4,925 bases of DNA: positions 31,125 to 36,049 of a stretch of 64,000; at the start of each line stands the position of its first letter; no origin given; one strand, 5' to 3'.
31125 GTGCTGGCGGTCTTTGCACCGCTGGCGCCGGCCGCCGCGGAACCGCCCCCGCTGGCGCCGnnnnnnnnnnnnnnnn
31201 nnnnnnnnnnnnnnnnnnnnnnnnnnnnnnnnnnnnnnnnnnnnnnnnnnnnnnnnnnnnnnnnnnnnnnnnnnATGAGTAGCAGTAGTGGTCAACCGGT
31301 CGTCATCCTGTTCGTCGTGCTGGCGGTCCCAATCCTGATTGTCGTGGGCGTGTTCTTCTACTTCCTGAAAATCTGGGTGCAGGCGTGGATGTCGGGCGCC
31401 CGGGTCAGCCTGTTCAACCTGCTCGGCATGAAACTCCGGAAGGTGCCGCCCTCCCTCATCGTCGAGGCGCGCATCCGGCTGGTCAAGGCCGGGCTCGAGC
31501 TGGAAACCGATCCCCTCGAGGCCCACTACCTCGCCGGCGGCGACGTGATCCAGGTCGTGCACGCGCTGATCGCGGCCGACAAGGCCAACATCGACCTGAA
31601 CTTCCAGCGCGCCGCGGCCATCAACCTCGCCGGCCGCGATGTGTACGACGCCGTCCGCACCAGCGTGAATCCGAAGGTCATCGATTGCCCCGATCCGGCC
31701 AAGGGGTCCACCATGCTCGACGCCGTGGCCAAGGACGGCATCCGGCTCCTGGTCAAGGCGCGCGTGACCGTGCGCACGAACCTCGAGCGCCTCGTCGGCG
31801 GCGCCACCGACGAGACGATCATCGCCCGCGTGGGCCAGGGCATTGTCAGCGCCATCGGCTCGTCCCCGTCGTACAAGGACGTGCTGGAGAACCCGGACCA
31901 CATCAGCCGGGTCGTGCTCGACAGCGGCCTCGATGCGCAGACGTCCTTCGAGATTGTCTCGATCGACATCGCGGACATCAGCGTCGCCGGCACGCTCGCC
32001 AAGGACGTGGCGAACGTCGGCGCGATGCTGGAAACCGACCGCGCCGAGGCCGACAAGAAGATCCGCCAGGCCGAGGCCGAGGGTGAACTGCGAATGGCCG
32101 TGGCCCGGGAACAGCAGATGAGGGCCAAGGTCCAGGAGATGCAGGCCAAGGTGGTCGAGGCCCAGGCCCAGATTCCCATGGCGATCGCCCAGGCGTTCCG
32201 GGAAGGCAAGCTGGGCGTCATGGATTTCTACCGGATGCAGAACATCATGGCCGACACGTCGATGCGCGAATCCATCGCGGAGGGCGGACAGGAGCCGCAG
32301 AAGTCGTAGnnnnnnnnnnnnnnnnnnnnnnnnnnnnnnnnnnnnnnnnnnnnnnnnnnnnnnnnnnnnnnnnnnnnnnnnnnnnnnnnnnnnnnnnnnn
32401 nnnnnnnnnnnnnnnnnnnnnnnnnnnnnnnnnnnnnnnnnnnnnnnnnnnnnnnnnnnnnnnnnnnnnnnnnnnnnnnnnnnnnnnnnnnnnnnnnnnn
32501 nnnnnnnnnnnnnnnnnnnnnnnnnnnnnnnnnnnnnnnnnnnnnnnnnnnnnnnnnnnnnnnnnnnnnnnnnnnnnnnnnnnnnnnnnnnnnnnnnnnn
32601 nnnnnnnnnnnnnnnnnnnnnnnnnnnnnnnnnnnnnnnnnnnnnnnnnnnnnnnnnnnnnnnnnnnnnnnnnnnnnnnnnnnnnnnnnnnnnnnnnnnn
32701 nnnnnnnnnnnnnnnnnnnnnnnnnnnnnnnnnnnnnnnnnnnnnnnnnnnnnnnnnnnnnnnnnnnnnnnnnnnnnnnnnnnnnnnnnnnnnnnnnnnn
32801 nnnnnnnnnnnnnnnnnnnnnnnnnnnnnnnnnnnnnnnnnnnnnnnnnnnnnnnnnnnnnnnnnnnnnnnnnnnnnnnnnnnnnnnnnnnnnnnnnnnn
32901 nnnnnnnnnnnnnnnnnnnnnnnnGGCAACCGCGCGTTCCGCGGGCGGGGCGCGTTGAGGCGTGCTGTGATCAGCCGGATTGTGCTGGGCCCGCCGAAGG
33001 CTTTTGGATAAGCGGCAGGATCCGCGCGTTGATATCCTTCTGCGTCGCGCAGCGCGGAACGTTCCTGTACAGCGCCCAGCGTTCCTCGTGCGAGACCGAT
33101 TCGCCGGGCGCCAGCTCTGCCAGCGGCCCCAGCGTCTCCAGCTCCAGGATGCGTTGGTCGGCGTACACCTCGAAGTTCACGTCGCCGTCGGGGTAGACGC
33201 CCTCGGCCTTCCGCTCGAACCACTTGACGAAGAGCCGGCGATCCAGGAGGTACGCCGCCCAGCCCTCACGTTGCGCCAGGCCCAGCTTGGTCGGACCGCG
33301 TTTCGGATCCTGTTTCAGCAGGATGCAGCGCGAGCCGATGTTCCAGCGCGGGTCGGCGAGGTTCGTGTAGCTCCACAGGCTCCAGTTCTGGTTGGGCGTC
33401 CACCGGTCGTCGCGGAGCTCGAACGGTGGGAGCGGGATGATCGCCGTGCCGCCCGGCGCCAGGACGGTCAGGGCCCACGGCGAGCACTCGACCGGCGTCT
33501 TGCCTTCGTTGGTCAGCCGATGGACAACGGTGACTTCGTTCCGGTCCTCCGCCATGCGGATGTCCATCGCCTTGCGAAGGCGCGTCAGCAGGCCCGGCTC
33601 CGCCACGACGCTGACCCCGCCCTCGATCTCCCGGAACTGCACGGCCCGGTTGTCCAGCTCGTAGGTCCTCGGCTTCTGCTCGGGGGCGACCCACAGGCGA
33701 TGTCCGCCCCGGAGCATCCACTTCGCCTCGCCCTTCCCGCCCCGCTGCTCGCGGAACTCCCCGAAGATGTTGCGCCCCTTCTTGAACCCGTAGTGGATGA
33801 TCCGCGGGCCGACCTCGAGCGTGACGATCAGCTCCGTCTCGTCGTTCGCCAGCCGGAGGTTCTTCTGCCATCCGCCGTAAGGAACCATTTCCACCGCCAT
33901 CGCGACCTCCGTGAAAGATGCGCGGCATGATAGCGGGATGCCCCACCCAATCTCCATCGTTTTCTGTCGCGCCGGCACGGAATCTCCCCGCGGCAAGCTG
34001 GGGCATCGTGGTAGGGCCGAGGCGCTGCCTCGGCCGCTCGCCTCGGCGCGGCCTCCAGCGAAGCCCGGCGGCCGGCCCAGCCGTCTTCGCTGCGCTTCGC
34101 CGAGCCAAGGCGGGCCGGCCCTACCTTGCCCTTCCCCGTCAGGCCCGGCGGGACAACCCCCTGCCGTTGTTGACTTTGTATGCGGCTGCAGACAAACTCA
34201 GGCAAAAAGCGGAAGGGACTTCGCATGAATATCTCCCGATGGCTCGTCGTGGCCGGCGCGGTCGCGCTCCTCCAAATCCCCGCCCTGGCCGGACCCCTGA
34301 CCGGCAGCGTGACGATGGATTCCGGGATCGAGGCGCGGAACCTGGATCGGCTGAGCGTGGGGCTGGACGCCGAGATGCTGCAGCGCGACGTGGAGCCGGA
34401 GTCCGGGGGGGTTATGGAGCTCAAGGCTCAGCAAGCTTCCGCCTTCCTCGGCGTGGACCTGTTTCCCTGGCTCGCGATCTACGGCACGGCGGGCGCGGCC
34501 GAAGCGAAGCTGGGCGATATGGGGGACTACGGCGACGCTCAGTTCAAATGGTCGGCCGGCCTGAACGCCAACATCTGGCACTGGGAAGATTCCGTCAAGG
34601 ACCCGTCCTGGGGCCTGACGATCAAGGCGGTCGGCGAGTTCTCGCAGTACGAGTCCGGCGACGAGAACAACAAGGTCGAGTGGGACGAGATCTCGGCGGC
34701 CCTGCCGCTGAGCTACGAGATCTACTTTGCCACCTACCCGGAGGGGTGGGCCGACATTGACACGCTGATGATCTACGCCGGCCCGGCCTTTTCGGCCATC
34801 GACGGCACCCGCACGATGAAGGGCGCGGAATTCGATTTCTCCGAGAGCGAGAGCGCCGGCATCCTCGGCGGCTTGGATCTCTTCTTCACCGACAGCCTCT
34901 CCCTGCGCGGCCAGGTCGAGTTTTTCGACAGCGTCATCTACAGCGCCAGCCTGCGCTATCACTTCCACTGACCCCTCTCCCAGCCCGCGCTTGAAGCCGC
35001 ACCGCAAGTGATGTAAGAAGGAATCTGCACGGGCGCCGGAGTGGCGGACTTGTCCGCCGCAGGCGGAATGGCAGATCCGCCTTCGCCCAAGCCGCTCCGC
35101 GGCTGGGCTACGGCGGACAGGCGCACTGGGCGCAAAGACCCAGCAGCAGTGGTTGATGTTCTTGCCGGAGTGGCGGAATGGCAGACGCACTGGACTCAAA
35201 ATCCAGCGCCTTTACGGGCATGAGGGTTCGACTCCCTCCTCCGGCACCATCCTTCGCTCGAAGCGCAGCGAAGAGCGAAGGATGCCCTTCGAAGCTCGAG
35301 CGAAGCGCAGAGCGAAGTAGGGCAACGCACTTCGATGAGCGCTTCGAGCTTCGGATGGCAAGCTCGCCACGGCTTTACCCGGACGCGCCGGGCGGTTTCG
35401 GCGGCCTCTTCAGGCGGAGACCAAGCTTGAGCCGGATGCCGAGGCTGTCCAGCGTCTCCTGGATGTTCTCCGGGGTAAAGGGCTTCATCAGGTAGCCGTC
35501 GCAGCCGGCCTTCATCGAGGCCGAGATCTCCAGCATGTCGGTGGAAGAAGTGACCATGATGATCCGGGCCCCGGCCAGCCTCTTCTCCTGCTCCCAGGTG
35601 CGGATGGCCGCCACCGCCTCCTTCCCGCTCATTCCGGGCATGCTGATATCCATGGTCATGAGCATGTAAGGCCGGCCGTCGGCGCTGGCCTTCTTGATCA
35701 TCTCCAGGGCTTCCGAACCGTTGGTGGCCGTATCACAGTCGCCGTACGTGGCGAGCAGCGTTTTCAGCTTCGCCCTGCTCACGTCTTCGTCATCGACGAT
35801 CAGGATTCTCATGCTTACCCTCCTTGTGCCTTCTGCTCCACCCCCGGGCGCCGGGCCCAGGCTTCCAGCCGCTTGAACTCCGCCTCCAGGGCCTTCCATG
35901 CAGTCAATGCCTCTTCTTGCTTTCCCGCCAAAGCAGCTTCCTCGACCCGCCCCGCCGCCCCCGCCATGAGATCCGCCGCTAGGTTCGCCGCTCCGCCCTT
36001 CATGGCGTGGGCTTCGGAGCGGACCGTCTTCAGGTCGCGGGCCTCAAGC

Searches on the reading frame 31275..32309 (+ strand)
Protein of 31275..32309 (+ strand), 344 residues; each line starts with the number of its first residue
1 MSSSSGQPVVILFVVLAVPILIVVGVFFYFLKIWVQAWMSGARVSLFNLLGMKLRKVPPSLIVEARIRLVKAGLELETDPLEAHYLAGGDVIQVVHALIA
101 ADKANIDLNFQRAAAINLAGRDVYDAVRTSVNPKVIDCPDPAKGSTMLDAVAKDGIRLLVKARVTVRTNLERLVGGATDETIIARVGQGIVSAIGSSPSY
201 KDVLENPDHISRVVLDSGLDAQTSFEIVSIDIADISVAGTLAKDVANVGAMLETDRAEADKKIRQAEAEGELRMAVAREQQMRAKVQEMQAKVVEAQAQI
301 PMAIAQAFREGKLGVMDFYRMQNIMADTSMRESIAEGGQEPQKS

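Call 12: search_protein_families(library=pfam, proteins=[window:31275-32309:+], max_evalue=0.001)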
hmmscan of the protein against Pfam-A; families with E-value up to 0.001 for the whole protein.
window:31275-32309:+ (344 aa): 1 family
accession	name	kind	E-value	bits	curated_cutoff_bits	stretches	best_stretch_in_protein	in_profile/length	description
PF12127.13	FloA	-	2.2e-143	477.5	34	1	14-336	2-312/314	Flotillin-like protein FloA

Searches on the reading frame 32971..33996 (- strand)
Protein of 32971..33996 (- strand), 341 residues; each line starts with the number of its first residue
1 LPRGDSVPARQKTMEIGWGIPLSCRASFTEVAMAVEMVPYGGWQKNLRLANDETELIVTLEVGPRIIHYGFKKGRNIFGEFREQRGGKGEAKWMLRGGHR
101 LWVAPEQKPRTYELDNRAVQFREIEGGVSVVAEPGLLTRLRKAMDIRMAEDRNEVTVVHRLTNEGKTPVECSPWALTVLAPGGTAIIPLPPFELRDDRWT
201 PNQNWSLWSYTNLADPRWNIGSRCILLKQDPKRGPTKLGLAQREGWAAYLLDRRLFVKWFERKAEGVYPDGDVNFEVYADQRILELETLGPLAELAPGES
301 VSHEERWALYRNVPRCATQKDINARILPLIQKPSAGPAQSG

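Call 12: search_protein_families(library=pfam, proteins=[window:32971-33996:-], max_evalue=0.001)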
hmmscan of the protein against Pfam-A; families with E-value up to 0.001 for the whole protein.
window:32971-33996:- (341 aa): 1 family
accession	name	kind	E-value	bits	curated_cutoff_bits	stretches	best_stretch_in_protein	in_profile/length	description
PF14315.11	DUF4380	-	1.5e-05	24.5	29.4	1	139-310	122-295/295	Domain of unknown function (DUF4380)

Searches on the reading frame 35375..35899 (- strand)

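Call 37: search_protein_families(library=pfam, proteins=[window:35375-35899:-], max_evalue=0.001)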
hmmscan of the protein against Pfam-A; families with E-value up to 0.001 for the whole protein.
window:35375-35899:- (174 aa): 1 family
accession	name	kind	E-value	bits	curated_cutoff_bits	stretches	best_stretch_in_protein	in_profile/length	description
PF00072.30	Response_reg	-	2e-21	76.7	30.2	1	32-150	1-110/111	Response regulator receiver domain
